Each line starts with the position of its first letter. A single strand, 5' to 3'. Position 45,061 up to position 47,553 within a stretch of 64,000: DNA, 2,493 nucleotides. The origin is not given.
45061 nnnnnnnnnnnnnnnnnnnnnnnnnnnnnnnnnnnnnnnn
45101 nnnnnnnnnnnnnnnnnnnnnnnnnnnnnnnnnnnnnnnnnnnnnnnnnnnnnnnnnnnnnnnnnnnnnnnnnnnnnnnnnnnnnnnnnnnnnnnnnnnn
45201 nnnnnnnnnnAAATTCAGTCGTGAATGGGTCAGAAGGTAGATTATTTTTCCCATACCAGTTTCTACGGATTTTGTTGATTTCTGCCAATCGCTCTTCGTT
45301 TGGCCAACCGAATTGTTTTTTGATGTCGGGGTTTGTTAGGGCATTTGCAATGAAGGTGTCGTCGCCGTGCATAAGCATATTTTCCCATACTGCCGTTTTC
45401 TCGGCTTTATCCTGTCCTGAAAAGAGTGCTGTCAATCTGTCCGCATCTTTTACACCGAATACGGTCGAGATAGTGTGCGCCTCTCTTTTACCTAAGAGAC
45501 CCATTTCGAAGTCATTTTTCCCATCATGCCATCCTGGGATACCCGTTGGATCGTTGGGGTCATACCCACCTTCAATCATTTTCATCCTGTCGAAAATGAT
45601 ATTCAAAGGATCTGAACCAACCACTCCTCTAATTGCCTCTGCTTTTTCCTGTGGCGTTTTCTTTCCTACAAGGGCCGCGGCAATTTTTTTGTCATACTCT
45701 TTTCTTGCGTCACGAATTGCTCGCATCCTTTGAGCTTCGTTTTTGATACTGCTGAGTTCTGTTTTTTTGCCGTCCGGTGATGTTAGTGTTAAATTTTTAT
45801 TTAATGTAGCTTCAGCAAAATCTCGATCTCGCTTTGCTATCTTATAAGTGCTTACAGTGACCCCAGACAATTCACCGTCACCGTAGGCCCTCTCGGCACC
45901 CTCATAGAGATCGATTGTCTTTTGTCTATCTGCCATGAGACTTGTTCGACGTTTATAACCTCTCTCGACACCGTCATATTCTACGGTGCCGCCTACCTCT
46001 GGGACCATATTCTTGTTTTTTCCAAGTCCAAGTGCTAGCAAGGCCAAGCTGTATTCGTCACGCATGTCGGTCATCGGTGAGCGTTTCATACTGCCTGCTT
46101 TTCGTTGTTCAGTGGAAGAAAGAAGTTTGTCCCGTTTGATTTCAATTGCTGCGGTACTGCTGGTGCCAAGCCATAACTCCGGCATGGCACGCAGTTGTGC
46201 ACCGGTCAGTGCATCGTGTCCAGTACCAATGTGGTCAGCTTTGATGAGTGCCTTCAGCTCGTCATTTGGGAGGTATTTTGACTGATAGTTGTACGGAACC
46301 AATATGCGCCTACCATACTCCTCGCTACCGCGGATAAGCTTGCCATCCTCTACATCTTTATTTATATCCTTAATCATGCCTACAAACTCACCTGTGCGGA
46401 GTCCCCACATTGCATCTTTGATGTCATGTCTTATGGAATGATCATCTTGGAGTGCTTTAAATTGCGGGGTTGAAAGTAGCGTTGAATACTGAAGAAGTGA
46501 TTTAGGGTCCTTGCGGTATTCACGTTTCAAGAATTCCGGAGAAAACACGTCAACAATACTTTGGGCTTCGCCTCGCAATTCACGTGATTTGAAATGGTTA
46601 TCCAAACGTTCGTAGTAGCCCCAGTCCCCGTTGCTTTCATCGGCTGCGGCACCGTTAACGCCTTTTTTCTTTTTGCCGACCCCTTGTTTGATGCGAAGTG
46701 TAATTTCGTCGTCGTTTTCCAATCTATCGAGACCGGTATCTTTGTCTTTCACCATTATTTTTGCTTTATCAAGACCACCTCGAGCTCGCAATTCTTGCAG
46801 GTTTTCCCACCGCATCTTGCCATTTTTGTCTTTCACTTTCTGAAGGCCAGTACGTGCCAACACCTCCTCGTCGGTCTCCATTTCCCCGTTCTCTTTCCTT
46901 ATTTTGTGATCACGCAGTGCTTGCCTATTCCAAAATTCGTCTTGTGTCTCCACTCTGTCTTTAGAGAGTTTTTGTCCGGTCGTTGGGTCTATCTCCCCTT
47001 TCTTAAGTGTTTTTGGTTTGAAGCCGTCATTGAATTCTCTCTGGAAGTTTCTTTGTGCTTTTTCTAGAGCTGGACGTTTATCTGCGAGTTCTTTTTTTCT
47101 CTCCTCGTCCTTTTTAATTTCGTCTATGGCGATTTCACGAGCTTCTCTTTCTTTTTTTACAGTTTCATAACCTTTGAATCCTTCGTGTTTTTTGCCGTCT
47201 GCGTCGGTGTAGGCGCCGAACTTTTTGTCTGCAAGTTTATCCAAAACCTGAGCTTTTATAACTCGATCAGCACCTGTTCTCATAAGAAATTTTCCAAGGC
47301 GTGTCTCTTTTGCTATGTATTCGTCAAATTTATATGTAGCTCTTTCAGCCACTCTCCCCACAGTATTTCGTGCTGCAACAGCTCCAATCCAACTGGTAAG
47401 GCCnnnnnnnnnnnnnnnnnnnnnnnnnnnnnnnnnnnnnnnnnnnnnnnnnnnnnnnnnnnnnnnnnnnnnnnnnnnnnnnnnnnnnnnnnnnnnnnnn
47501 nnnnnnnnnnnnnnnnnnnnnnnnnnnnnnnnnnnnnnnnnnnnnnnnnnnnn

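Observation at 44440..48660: Giant VirB6-like protein with an extension of about 1000 aa and an acidic low-complexity tract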

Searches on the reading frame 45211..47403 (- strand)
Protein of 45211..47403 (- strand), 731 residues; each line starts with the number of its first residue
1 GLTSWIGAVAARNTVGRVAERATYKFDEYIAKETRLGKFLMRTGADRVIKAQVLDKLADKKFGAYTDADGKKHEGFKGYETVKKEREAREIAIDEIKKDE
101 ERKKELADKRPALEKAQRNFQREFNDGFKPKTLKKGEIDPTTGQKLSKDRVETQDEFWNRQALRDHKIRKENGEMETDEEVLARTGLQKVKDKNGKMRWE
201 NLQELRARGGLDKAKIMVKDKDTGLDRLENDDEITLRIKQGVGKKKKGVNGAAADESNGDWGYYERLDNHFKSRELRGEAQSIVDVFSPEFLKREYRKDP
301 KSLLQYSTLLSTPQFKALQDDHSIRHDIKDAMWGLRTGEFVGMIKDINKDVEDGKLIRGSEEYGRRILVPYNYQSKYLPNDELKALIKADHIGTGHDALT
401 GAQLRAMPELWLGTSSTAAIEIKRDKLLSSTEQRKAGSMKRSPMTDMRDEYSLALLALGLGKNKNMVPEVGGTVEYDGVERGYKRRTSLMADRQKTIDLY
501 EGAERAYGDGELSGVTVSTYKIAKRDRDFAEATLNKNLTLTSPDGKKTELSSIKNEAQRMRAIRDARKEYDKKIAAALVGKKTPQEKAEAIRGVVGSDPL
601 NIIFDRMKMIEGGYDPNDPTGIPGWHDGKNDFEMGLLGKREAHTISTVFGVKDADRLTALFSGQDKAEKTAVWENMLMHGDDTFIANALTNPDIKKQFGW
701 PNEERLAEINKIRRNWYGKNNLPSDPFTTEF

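Call 28: search_protein_families(library=pfam, alignment_id=A1, max_evalue=0.01)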
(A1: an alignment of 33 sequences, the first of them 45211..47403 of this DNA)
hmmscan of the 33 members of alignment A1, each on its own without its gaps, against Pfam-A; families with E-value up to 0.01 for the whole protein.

A. member 1, window:45211-47403:- (731 aa): 0 families

B. families by the number of members that match (of 33 scanned): 7 families
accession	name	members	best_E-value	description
PF04610.19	TrbL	17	8.9e-08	TrbL/VirB6 plasmid conjugal transfer protein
PF13618.11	Gluconate_2-dh3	4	0.00012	Gluconate 2-dehydrogenase subunit 3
PF20572.3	DUF6781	1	0.00084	Family of unknown function (DUF6781)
PF20216.3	DUF6576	1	0.0031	Family of unknown function (DUF6576)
PF14946.11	DUF4501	1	0.0035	Domain of unknown function (DUF4501)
PF04103.21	CD20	1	0.0056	CD20-like family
PF13209.11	DUF4017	1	0.0097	Protein of unknown function (DUF4017)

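Call 29: predict_structure(alignment_id=A1)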
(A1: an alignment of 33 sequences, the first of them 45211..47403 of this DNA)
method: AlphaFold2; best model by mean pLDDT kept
length: 731 residues; sequences in the alignment: 33
mean_pLDDT: 83.0   pTM: 0.76
mean pLDDT of the five models: 83.0, 80.8, 79.0, 77.2, 77.2
residues with pLDDT >= 90: 381; 70-90: 186; 50-70: 128; < 50: 36
segments of 3 or more residues with pLDDT < 50: 201-206, 208-214, 238-257
pLDDT, mean of each block of 10 residues (from residue 1): 60 67 65 62 64 62 69 68 75 85 93 91 78 78 76 71 67 69 61 51 45 57 73 55 36 48 82 89 91 92 94 93 95 95 96 93 89 92 94 92 96 91 93 92 95 98 94 88 97 97 93 90 96 96 89 95 96 96 87 94 97 90 87 81 92 89 90 95 92 89 96 96 81 44
secondary structure, 60 per line:
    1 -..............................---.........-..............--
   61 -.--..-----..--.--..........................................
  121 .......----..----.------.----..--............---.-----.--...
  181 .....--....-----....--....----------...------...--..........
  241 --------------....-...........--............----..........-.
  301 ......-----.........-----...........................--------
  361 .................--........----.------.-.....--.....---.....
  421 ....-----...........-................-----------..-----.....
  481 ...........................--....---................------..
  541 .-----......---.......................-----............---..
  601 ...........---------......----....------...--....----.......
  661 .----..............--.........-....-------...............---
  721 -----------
elements in order (helices of 4 or more, strands of 3 or more residues): H2-31 H35-43 H45-58 H79-127 H154-165 H178-185 E188-191 E197-200 H203-206 E217-219 E226-228 H231-240 H255-258 H260-270 H273-284 H289-298 H300-306 H312-320 H326-352 H361-377 H380-387 H401-405 H408-412 H416-424 H430-440 H442-457 H478-507 H510-513 H517-532 E539-541 E547-549 H556-578 H584-595 H599-611 H621-626 H631-634 H646-649 H654-661 H666-679 H682-690 H692-695 H703-717
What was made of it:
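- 47023..47169 (-): Single long charged (E/K/R-rich) helix, aa 498-546, probably a rigid spacer. AF2 helix H79-127 of the segment, pLDDT up to 93 (call 29).
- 46624..47022 (-): Lower-confidence region of short hairpins and helices (aa 547-679). It ends in the flexible boundary where relatives split the gene. pLDDT 36-78, and below 50 at aa 657-676 (call 29).
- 45223..46623 (-): Conserved all-alpha domain (aa 680-1146) with no recognisable fold relative. pLDDT 82-98 (call 29).
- AF2 gives mean pLDDT 83 and pTM 0.76, with aa 680-1139 above 82 (call 29). AF2 models a continuous chain across aa 420-1150 (call 29).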

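Call 31: search_protein_representatives(protein=window:45211-47403:-)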
Query: 731 residues. Proteins with E-value up to 0.001 (for the whole library): 33; up to 1e-10: 28; up to 1e-30: 13. The best 33 are listed.
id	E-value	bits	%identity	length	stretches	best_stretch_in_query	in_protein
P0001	0.0e+00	1633.7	100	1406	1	1-731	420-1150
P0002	1.7e-204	697.8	55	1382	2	215-728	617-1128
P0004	4.2e-81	290.0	36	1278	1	8-721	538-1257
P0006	5.6e-60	220.1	35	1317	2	269-723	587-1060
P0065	1.1e-59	219.1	33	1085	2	243-724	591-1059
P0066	5.9e-59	216.8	32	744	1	7-705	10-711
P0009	2.4e-53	198.2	31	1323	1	69-719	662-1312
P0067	3.5e-53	197.7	33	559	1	227-727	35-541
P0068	1.0e-43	166.4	36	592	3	147-378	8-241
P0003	1.0e-42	163.1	32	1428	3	251-719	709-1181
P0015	2.1e-42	162.0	32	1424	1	262-720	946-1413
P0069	4.2e-39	151.1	31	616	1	202-718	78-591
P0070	7.4e-36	140.4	30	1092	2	258-723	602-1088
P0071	4.9e-30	121.2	36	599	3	254-387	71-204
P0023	3.2e-27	111.9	31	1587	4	75-397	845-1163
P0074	1.7e-21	93.0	29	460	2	310-506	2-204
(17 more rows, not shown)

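Call 33: fold_search(model_id=the predicted structure, library=pdb)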
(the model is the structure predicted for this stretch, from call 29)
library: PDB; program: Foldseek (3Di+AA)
matches with E <= 10: 259; with E <= 0.001: 0
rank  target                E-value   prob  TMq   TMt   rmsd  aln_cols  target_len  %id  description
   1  8vb2_E                8.4e-02  0.14  0.11  0.10  44.2       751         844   10  C4 pre-infection ejectosome of the mature bacteriophage PhiM1 particle (released 2024-10-23)
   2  4xdn_A                1.4e-01  0.12  0.10  0.11  23.7       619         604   10  Crystal structure of Scc4 in complex with Scc2n (released 2015-06-17)
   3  8fl2_NU               1.6e-01  0.10  0.10  0.09  23.1       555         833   12  Human nuclear pre-60S ribosomal subunit (State I1) (released 2023-07-12)
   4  4a3v_C                2.0e-01  0.18  0.11  0.16  22.3       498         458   10  yeast regulatory particle proteasome assembly chaperone Hsm3 in complex with Rpt1 C-terminal fragment (released 2012-04-11)
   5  2pfv                  2.4e-01  0.09  0.09  0.11  30.7       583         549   11  S. cerevisiae Exo70 with additional residues to 2.1 Angrstrom resolution (released 2007-05-22)
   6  6igk_A                2.6e-01  0.12  0.11  0.14  23.4       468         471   11  Crystal Structure of human ETB receptor in complex with Endothelin-3 (released 2018-11-21)
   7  3zjy_G                3.0e-01  0.11  0.12  0.10  22.7       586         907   12  Crystal Structure of Importin 13 - RanGTP - eIF1A complex (released 2013-04-10)
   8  7wb4_L                3.0e-01  0.07  0.09  0.10  27.8       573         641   11  Cryo-EM structure of the NR subunit from X. laevis NPC (released 2022-03-02)
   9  4fgv                  4.0e-01  0.11  0.11  0.09  22.3       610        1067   10  Crystal structure of free CRM1 (crystal form 1) (released 2013-01-23)
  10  8w8e_V                5.0e-01  0.08  0.11  0.13  27.7       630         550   11  human co-transcriptional RNA capping enzyme RNGTT (released 2024-04-10)
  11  8df9_B                5.2e-01  0.06  0.08  0.07  32.8       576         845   12  Structure of M. kandleri topoisomerase V in complex with DNA. 38 base pair asymmetric DNA complex (released 2022-08-31)
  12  5ctr_B                5.4e-01  0.14  0.08  0.17  17.4       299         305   12  Crystal structure of human SART3 HAT-C domain-human USP4 DUSP-UBL domain complex (released 2016-04-27)
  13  7tdz_H                5.9e-01  0.05  0.09  0.08  27.3       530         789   11  Cryo-EM model of protomer of the cytoplasmic ring of the nuclear pore complex from Xenopus laevis (released 2022-06-22)
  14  8pv6_CR               6.2e-01  0.09  0.12  0.15  21.1       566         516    9  Chaetomium thermophilum pre-60S State 3 - post-5S rotation with Rix1 complex with Foot - composite structure (released 2023-11-15)
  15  8v3b_a                6.5e-01  0.11  0.11  0.16  22.5       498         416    9  Computational Designed Nanocage O43_129_+4 (released 2024-03-13)
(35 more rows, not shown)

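Call 39: fold_search(model_id=the predicted structure, library=viral)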
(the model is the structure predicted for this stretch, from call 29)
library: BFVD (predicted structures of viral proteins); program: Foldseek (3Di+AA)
matches with E <= 10: 189; with E <= 0.001: 0
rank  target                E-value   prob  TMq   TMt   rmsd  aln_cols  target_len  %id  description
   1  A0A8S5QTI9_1          1.0e-01  0.16  0.13  0.10  31.2       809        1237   12  Structural protein [CrAss-like virus sp. ctDAq1]
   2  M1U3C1                1.1e-01  0.16  0.12  0.10  25.8       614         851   10  Uncharacterized protein [Cyanophage SS120-1]
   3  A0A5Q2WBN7            1.2e-01  0.15  0.11  0.09  28.6       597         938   11  (no name in the UniProt tables at hand)
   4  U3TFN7                2.0e-01  0.11  0.11  0.09  37.4       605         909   12  Internal virion protein [Ralstonia phage RSB3]
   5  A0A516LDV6            2.1e-01  0.08  0.09  0.08  33.0       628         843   13  (no name in the UniProt tables at hand)
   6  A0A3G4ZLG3            2.6e-01  0.09  0.11  0.12  23.7       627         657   10  Uncharacterized protein [Terrestrivirus sp.]
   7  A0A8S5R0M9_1          2.6e-01  0.08  0.09  0.08  34.5       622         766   10  Chromosome segregation ATPase [Siphoviridae sp. ctyvQ1]
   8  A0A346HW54            2.9e-01  0.04  0.06  0.05  48.2       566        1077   11  (no name in the UniProt tables at hand)
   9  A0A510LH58            4.2e-01  0.07  0.09  0.09  27.8       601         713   10  (no name in the UniProt tables at hand)
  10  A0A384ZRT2            6.2e-01  0.07  0.10  0.08  38.7       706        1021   12  Transglycosylase SLT domain-containing protein [Escherichia phage C130_2]
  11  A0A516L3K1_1          6.4e-01  0.08  0.11  0.08  24.9       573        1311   11  (no name in the UniProt tables at hand)
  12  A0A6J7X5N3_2          6.4e-01  0.05  0.10  0.06  29.6       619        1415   14  Uncharacterized protein [uncultured Caudovirales phage]
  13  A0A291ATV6            6.7e-01  0.06  0.09  0.08  29.3       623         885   13  Uncharacterized protein [Pandoravirus salinus]
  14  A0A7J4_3              7.3e-01  0.04  0.08  0.06  28.4       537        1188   10  PLD phosphodiesterase domain-containing protein [Microcystis phage LMM01]
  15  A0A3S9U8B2            7.6e-01  0.05  0.08  0.08  46.9       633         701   10  Structural protein [Alteromonas phage ZP6]
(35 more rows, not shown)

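Call 69: find_related_loci(query=A1, collection=genome_contigs, flank=8000)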
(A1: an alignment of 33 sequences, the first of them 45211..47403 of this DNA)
Query A1 (731 aa) in genome_contigs; peptide patterns used: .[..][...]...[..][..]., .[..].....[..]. (x = any residue, [..] = any of these).
179 stretches matched a pattern; 9 encode a relative of the query (tblastn E <= 1e-3); 9 distinct loci.
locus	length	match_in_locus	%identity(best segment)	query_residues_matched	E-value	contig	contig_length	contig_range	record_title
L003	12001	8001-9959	29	7-723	3e-66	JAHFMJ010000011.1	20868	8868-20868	MAG: Candidatus Kaiserbacteria bacterium isolate nzgw454 NODE_549_length_20869_cov_4.512146, whole genome shotgun sequen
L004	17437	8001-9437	30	249-723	3e-48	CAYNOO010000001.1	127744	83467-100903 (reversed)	MAG TPA_asm: uncultured Candidatus Saccharibacteria bacterium isolate SRP193066_co1_20 genome assembly, contig: NODE_189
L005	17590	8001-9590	29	146-723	5e-46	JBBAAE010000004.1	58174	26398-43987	MAG: Candidatus Paceibacterota bacterium isolate SO_2017_GW3_33 scaffold_461_c1_OW296A_2017, whole genome shotgun sequen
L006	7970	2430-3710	27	262-726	2e-31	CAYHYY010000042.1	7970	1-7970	MAG TPA_asm: uncultured Candidatus Saccharibacteria bacterium isolate ERP119705_co16_438 genome assembly, contig: NODE_7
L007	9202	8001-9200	27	8-471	5e-28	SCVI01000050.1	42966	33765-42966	MAG: Patescibacteria group bacterium isolate GW715_bin.47 GW715_bin.47-86696, whole genome shotgun sequence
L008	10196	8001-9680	28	241-713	3e-23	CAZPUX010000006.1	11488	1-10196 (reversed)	MAG TPA_asm: uncultured Candidatus Saccharibacteria bacterium isolate SRP193066_co2_430 genome assembly, contig: NODE_29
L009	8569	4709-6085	23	263-718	5e-19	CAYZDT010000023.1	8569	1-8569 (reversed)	MAG TPA_asm: uncultured Candidatus Saccharibacteria bacterium isolate binchicken_co128_363 genome assembly, contig: NODE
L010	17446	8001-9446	27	260-714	9e-30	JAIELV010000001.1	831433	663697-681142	MAG: Patescibacteria group bacterium isolate co.spades.CONCOCT.1kb_121 c_000000000001, whole genome shotgun sequence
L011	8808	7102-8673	28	7-484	1e-30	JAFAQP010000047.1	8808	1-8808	MAG: Patescibacteria group bacterium isolate CP_BM_ER_67 BM_ER_k147_7472829, whole genome shotgun sequence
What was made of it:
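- Closest known: VirB6 homologues of the Patescibacteria. Different: The helical domain of this family is confined to a small clade labelled Kaiserbacteria, Paceibacterota or Saccharibacteria in MAG records (calls 31, 69).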

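Call 83: find_encoding_contigs(protein=P0066, flank=6000, max_places=2)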
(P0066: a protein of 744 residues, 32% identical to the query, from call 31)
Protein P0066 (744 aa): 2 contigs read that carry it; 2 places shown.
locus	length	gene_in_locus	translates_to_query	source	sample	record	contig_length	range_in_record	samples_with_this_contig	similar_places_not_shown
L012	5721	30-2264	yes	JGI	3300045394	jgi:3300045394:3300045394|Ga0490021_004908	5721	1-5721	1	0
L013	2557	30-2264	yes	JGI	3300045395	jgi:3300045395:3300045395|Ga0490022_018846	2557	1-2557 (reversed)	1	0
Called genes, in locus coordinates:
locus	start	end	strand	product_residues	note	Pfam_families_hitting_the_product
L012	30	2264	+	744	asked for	-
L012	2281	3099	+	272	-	-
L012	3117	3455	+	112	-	-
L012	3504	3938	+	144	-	PF12666:PrgI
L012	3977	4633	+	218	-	PF26593:TraC-like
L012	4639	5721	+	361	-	?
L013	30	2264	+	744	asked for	-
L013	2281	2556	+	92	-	?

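Call 84: find_encoding_contigs(protein=P0069, flank=6000, max_places=2)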
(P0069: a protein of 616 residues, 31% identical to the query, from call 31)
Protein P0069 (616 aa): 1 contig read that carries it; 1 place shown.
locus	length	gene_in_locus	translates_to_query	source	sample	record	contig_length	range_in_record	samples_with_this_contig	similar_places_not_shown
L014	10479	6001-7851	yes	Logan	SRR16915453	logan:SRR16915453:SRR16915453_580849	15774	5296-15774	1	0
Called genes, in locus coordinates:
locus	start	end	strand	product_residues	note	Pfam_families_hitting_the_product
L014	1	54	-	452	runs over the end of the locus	-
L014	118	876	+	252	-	-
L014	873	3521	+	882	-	-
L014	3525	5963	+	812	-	PF04610:TrbL (faint)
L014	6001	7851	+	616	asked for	-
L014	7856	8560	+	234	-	-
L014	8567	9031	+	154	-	PF12666:PrgI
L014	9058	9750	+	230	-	PF26593:TraC-like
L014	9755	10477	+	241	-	?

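Call 85: find_encoding_contigs(protein=P0068, flank=6000, max_places=2)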
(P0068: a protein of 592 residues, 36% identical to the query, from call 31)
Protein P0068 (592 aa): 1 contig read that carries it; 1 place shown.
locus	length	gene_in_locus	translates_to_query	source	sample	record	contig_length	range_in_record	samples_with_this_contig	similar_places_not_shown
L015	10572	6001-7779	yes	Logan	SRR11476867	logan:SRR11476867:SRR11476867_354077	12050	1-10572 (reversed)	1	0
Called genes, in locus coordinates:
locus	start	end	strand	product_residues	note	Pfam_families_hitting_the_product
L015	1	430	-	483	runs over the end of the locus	-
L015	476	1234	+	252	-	-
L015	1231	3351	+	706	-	-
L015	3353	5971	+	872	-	-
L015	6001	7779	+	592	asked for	-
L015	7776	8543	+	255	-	-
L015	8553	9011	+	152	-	PF12666:PrgI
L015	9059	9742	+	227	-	PF26593:TraC-like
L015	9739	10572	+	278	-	?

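Call 87: find_encoding_contigs(protein=P0071, flank=5000, max_places=1)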
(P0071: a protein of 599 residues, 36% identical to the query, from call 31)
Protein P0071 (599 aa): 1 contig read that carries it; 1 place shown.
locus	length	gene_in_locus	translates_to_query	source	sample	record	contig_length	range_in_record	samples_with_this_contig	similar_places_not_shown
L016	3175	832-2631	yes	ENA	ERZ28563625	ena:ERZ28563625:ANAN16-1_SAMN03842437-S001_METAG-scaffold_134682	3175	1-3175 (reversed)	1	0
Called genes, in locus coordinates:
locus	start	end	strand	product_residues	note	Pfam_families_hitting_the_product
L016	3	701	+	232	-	?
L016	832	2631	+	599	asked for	-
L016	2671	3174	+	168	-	?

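Call 88: find_encoding_contigs(protein=P0074, flank=5000, max_places=1)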
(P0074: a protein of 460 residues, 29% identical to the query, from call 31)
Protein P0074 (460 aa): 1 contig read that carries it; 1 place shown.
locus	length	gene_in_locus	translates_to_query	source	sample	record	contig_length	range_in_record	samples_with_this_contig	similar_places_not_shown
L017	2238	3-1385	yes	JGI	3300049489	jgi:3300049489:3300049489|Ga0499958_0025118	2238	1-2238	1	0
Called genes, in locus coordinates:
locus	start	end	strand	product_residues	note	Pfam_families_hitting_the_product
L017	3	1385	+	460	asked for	?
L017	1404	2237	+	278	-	?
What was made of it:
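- Tried and rejected: P0066 and P0074 are contig-edge fragments (calls 83, 88).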
